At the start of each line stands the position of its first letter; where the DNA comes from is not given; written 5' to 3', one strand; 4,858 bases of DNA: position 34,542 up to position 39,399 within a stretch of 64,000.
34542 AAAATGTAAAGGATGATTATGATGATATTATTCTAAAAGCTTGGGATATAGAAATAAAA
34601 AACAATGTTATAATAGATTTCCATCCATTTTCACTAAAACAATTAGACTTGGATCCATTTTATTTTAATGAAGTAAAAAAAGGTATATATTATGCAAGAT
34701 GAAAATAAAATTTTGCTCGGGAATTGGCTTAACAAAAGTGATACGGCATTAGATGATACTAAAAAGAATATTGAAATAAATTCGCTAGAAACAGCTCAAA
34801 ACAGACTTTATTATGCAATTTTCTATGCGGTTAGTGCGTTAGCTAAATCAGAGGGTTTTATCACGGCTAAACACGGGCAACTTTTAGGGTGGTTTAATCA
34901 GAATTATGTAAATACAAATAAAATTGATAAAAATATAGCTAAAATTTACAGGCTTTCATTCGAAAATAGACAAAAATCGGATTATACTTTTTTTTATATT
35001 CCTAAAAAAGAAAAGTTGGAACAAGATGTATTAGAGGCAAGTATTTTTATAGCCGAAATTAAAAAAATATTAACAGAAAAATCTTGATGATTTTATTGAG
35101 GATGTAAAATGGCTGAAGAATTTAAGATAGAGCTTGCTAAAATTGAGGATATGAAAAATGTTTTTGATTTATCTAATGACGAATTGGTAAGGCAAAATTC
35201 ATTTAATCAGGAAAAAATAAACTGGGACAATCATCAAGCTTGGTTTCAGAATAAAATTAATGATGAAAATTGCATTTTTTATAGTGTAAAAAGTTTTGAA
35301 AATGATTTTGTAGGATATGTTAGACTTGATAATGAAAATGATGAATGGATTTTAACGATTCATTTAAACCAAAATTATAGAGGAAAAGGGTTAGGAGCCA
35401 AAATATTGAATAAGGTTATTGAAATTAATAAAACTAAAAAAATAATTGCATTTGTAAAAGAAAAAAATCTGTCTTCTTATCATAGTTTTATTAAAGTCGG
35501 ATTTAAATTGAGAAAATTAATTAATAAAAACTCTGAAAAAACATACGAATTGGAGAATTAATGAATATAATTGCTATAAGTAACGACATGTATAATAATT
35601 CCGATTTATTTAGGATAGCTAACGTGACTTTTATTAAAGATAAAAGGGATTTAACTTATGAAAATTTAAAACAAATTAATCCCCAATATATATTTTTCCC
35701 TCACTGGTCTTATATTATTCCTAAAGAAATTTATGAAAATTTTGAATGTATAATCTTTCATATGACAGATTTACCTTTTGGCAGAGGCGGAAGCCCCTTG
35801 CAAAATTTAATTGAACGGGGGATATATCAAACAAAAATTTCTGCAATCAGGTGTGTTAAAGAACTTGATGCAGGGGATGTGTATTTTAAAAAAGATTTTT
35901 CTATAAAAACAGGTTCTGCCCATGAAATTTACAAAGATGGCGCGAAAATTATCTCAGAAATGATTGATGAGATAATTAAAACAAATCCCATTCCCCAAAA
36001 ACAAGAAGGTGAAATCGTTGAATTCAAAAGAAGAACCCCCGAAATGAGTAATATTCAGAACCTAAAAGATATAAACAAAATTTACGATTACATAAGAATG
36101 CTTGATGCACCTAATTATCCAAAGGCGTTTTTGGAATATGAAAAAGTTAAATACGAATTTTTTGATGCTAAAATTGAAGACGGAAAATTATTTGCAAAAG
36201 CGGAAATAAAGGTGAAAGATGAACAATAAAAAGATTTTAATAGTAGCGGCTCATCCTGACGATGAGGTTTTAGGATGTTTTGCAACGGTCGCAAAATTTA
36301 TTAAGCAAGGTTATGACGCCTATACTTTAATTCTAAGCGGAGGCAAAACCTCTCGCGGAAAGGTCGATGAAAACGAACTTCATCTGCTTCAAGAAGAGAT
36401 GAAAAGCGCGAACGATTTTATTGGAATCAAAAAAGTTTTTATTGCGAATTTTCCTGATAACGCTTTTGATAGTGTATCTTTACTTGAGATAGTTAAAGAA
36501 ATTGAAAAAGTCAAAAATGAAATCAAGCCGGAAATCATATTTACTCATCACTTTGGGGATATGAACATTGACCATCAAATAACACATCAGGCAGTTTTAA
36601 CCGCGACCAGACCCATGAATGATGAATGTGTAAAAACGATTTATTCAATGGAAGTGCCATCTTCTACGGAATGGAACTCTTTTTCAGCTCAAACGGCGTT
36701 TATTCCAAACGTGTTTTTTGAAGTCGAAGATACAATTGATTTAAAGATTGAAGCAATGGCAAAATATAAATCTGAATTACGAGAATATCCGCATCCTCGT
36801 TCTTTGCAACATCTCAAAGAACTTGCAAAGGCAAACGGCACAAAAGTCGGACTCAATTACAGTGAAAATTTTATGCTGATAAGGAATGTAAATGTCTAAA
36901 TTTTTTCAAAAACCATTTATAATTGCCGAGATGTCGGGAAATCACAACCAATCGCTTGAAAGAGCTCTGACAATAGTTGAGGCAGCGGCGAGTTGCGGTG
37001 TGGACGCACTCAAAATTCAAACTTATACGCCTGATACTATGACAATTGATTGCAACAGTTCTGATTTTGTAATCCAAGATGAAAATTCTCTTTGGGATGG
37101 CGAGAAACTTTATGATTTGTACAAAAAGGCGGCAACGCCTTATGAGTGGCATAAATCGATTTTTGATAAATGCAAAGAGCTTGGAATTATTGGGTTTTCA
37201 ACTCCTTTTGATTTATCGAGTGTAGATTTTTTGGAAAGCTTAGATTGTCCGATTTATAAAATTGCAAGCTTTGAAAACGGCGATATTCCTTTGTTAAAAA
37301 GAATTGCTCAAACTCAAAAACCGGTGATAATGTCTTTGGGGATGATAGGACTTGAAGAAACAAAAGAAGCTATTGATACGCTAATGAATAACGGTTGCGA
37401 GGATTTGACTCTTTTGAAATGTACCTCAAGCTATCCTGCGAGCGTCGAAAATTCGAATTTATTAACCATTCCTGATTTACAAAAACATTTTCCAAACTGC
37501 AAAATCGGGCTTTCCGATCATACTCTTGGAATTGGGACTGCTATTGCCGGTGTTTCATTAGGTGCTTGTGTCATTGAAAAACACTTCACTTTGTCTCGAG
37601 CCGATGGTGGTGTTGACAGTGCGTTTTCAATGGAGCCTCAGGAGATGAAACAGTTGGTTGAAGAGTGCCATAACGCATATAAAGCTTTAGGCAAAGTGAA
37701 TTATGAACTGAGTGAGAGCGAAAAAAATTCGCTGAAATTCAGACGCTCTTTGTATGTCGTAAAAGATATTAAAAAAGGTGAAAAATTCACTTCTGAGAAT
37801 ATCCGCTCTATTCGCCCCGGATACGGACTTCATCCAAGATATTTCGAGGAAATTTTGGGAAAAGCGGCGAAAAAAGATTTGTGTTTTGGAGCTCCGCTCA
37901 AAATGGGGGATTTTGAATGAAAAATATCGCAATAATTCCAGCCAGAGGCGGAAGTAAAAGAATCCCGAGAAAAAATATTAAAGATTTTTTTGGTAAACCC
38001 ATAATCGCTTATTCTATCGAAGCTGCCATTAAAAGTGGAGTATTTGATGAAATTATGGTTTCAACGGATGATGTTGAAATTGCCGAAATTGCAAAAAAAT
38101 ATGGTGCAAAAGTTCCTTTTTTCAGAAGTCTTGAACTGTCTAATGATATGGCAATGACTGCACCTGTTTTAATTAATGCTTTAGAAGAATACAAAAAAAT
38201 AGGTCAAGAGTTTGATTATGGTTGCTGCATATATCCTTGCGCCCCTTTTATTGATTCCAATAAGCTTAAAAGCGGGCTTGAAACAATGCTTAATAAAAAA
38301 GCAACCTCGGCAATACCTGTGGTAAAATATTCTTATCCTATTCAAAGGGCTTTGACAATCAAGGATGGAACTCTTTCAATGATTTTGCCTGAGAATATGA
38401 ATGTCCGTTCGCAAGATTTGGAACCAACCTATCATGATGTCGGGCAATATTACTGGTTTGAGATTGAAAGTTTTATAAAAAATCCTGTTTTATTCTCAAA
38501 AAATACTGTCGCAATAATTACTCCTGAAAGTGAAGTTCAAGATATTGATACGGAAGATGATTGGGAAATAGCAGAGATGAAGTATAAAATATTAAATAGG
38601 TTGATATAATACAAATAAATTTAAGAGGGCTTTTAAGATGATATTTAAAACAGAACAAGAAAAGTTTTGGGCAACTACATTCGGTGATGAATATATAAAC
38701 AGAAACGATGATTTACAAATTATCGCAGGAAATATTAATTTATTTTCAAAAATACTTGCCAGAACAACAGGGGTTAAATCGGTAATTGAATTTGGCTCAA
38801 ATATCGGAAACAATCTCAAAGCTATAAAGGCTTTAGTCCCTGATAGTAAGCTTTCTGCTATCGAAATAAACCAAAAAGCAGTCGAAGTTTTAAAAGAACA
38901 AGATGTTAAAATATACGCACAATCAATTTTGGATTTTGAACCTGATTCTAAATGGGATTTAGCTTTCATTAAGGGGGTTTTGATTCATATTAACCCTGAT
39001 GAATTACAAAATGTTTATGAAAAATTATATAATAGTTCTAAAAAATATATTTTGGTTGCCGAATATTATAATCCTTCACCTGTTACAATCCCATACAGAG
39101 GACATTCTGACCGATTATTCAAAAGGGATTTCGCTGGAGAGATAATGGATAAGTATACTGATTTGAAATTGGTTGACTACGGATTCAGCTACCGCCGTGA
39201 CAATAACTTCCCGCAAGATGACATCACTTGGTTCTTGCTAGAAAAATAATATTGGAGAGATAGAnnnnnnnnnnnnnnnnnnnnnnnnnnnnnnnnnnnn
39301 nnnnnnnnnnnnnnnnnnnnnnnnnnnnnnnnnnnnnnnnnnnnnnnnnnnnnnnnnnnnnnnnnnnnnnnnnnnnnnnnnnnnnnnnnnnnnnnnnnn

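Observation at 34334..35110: MNT-HEPN toxin-antitoxin cassette inserted into the Pse operon, with duplication of the upstream gene's 3' end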

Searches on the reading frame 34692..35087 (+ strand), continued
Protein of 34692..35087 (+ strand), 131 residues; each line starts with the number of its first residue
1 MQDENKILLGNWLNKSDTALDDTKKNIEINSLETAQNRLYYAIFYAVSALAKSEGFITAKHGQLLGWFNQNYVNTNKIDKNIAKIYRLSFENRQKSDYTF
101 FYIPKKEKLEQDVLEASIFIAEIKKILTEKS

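Call 65: find_encoding_contigs(protein=P0189, flank=5000, max_places=2)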
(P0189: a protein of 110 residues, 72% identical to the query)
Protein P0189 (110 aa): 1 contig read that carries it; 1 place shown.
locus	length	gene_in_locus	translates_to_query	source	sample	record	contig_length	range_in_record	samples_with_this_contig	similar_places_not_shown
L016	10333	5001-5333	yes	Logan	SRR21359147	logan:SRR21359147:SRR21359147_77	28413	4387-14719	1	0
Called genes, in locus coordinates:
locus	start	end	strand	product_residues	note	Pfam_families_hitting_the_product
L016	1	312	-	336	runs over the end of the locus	PF00535:Glycos_transf_2, PF10111:Glyco_tranf_2_2, PF13641:Glyco_tranf_2_3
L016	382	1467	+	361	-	PF01370:Epimerase, PF04321:RmlD_sub_bind, PF16363:GDP_Man_Dehyd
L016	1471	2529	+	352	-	PF01370:Epimerase, PF04321:RmlD_sub_bind (weak), PF16363:GDP_Man_Dehyd, PF01370:Epimerase, PF16363:GDP_Man_Dehyd (weak)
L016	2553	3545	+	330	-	PF01073:3Beta_HSD, PF01370:Epimerase, PF02719:Polysacc_synt_2, PF04321:RmlD_sub_bind, PF05368:NmrA (weak), PF07993:NAD_binding_4, PF13460:NAD_binding_10, PF16363:GDP_Man_Dehyd, +1 more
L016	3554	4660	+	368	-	PF00155:Aminotran_1_2, PF01041:DegT_DnrJ_EryC1, PF00266:Aminotran_5 (weak), PF01053:Cys_Met_Meta_PP, PF01212:Beta_elim_lyase (weak)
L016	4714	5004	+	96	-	PF01909:NTP_transf_2, PF18765:Polbeta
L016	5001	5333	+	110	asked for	PF01934:HepT-like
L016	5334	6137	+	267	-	PF01261:AP_endonuc_2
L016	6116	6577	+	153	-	PF13302:Acetyltransf_3, PF13420:Acetyltransf_4 (weak), PF00583:Acetyltransf_1, PF13508:Acetyltransf_7 (weak), PF08445:FR47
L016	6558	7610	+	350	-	PF03102:NeuB, PF08666:SAF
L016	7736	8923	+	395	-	-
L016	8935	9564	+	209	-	PF00117:GATase, PF01174:SNO, PF07685:GATase_3 (weak)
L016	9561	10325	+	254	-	PF00977:His_biosynth, PF01207:Dus (faint), PF03060:NMO (faint)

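Call 76: search_protein_families(library=ncbifam, proteins=[L015:4410-4700:+, L015:4697-5032:+, L014:77-406:+], max_evalue=0.00001)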
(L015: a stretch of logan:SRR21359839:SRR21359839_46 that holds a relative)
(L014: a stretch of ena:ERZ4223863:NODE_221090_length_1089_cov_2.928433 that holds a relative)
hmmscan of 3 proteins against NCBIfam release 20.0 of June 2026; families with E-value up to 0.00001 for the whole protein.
L015:4410-4700:+ (96 aa): 1 family
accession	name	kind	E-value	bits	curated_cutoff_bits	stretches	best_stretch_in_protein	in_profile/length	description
NF047752.1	MntA_antitoxin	equivalog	1.4e-13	50.7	60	1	18-93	2-77/106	type VII toxin-antitoxin system MntA family adenylyltransferase antitoxin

L015:4697-5032:+ (111 aa): 1 family
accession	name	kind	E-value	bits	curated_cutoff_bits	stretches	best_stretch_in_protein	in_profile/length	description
NF047751.1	HepT_toxin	equivalog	2.8e-12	46.6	60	1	68-103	83-118/120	type VII toxin-antitoxin system HepT family RNase toxin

L014:77-406:+ (109 aa): 1 family
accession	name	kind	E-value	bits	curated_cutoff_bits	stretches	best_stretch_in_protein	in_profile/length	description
NF047751.1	HepT_toxin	equivalog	4.4e-11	42.7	60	1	69-103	84-118/120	type VII toxin-antitoxin system HepT family RNase toxin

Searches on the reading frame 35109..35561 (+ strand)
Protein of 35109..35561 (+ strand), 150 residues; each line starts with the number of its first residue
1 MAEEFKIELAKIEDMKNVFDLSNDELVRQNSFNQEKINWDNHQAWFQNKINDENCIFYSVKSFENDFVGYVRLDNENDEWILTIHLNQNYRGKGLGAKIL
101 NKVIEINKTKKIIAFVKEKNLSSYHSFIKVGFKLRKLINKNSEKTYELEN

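Call 7: search_protein_families(library=pfam, proteins=[window:35109-35561:+])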
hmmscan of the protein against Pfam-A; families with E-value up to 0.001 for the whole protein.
window:35109-35561:+ (150 aa): 4 families
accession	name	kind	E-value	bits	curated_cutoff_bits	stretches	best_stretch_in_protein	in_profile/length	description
PF13302.13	Acetyltransf_3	-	6.2e-10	40.3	25.4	1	10-133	7-138/138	Acetyltransferase (GNAT) domain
PF00583.31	Acetyltransf_1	-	1.2e-09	38.9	20.7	1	40-132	23-116/116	Acetyltransferase (GNAT) family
PF13508.13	Acetyltransf_7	-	1.2e-05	26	27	1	64-133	11-83/84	Acetyltransferase (GNAT) domain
PF13673.13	Acetyltransf_10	-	7.7e-05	23.1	23.6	1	44-133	20-108/128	Acetyltransferase (GNAT) domain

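Call 8: search_protein_families(library=ncbifam, proteins=[window:35109-35561:+])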
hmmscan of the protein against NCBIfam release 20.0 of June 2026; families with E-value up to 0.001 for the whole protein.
window:35109-35561:+ (150 aa): 4 families
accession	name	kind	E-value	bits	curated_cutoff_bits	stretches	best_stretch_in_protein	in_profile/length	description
TIGR03585.1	PseH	equivalog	1.5e-08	34.9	93.1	1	13-143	9-144/156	UDP-4-amino-4,6-dideoxy-N-acetyl-beta-L-altrosamine N-acetyltransferase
TIGR01575.1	rimI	equivalog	1.1e-06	28.8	86.4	1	42-139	19-119/132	ribosomal protein S18-alanine N-acetyltransferase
NF040503.1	resist_ArsN1a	equivalog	1.6e-05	24.7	170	1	10-133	4-134/159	arsinothricin resistance N-acetyltransferase ArsN1 family A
TIGR02406.1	ectoine_EctA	equivalog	0.0008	19.5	120.6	0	67-133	55-124/157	diaminobutyrate acetyltransferase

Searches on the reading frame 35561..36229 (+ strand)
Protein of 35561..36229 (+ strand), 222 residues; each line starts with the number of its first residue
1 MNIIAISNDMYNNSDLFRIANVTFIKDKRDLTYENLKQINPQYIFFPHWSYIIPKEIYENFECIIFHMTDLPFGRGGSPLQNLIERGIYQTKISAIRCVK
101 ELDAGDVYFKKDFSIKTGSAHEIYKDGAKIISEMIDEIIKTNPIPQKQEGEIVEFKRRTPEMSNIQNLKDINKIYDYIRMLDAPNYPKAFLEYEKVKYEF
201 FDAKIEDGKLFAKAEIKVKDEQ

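Call 7: search_protein_families(library=pfam, proteins=[window:35561-36229:+])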
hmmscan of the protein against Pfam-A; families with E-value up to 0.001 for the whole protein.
window:35561-36229:+ (222 aa): 2 families
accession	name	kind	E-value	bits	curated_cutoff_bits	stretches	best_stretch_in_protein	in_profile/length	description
PF21553.2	Formyl_trans_C_2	-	4.7e-20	71.4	27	1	160-216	1-57/58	Methionyl-tRNA formyltransferase, C-terminal domain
PF00551.24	Formyl_trans_N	-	1e-06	29.1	26.1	1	33-122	72-163/181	Formyl transferase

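Call 8: search_protein_families(library=ncbifam, proteins=[window:35561-36229:+])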
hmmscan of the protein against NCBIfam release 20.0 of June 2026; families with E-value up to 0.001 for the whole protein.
window:35561-36229:+ (222 aa): 3 families
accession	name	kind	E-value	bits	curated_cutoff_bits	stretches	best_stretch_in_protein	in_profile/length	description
NF005998.1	PRK08125.1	equivalog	6.7e-12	44.6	777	1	33-207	68-249/649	bifunctional UDP-4-amino-4-deoxy-L-arabinose formyltransferase/UDP-glucuronic acid oxidase ArnA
TIGR00460.1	fmt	equivalog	6.8e-11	41.8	201.5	1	32-204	71-249/315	methionyl-tRNA formyltransferase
NF005414.0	PRK06988.1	equivalog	1.1e-07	31.2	316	1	27-209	64-253/311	formyltransferase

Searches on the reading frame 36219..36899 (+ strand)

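Call 7: search_protein_families(library=pfam, proteins=[window:36219-36899:+])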
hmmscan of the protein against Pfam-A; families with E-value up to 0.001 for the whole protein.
window:36219-36899:+ (226 aa): 1 family
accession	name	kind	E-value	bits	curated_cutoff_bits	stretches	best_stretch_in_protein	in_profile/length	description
PF02585.22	PIG-L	-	1.4e-24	87.5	28.2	1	7-129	1-128/129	GlcNAc-PI de-N-acetylase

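Call 8: search_protein_families(library=ncbifam, proteins=[window:36219-36899:+])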
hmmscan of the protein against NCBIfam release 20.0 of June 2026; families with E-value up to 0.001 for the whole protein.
window:36219-36899:+ (226 aa): 6 families
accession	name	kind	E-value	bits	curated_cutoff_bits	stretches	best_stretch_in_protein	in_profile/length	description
TIGR04001.1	thiol_BshB1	equivalog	6.9e-19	68.5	182.5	1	5-223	3-223/226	bacillithiol biosynthesis deacetylase BshB1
TIGR04000.1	thiol_BshB2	equivalog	2.6e-12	46.9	195.25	1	5-189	2-187/217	bacillithiol biosynthesis deacetylase BshB2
TIGR03446.1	mycothiol_Mca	equivalog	3.7e-07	30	277.15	1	5-129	2-149/283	mycothiol conjugate amidase Mca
TIGR03445.1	mycothiol_MshB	equivalog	0.00036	20.5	224.35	0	7-35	1-29/284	N-acetyl-1-D-myo-inositol-2-amino-2-deoxy-alpha-D-glucopyranoside deacetylase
NF047578.1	opine_ATP_CntD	equivalog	0.00056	19.2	380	1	72-126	169-221/266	staphylopine uptake ABC transporter ATP-binding protein CntD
NF047576.1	opine_ATP_CntF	equivalog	0.00079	18.7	385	0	72-125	169-220/264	staphylopine uptake ABC transporter ATP-binding protein CntF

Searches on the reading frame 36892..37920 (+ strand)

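Call 7: search_protein_families(library=pfam, proteins=[window:36892-37920:+])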
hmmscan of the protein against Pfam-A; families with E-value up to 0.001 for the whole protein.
window:36892-37920:+ (342 aa): 2 families
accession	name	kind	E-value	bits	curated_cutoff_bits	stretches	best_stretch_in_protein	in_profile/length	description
PF03102.20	NeuB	-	1.6e-89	300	22.1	1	28-269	1-239/241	NeuB family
PF08666.17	SAF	-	6.3e-10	39.9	21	1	284-341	1-62/63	SAF domain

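Call 8: search_protein_families(library=ncbifam, proteins=[window:36892-37920:+])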
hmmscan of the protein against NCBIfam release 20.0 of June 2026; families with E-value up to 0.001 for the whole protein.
window:36892-37920:+ (342 aa): 2 families
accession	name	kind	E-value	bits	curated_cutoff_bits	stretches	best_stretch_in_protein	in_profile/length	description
TIGR03586.1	PseI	equivalog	1e-154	514.6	340.25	1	7-336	1-327/327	pseudaminic acid synthase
TIGR03569.1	NeuB_NnaB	equivalog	3.2e-91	305.8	399.65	1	8-330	1-323/329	N-acetylneuraminate synthase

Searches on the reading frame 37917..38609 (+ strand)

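Call 8: search_protein_families(library=ncbifam, proteins=[window:37917-38609:+])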
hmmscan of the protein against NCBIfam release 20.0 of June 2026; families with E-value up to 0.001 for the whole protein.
window:37917-38609:+ (230 aa): 7 families
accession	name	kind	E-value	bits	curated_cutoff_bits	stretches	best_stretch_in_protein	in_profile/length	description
TIGR03584.1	PseF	equivalog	1.5e-94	315.8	205.7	1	4-224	1-221/222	pseudaminic acid cytidylyltransferase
NF003952.0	PRK05450.1-5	subfamily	1.7e-15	56.8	193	1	1-66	1-66/250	3-deoxy-manno-octulosonate cytidylyltransferase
NF009905.0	PRK13368.1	subfamily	3.1e-14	52.9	255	1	1-66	1-66/243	3-deoxy-manno-octulosonate cytidylyltransferase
NF003950.0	PRK05450.1-3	subfamily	2.9e-12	46.4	234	1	1-66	1-66/248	3-deoxy-manno-octulosonate cytidylyltransferase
TIGR00466.1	kdsB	equivalog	4.4e-12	45.9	155.2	1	3-69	3-68/241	3-deoxy-manno-octulosonate cytidylyltransferase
NF003948.0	PRK05450.1-1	equivalog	1.8e-09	37.2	281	1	1-128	4-124/248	3-deoxy-manno-octulosonate cytidylyltransferase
TIGR00453.1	ispD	equivalog_domain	2.3e-05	24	181.3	1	4-145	1-137/219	2-C-methyl-D-erythritol 4-phosphate cytidylyltransferase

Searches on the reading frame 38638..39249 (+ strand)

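Call 53: search_protein_families(library=pfam, proteins=[window:38638-39249:+], max_evalue=0.001)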
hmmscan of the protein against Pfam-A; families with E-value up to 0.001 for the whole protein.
window:38638-39249:+ (203 aa): 2 families
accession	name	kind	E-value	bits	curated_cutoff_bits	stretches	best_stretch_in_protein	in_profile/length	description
PF13649.12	Methyltransf_25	-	3.4e-05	24.9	27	1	49-133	1-92/97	Methyltransferase domain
PF08242.18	Methyltransf_12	-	4.2e-05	24.6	30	1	50-132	1-90/98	Methyltransferase domain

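Call 76: search_protein_families(library=ncbifam, proteins=[window:38638-39249:+], max_evalue=0.00001)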
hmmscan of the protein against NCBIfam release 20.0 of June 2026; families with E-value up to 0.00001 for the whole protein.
window:38638-39249:+ (203 aa): 1 family
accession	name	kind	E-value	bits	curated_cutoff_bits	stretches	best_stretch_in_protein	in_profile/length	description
TIGR03587.1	Pse_Me-ase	hypoth_equivalog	7.6e-86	287.4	112.05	1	4-203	2-203/204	pseudaminic acid biosynthesis-associated methylase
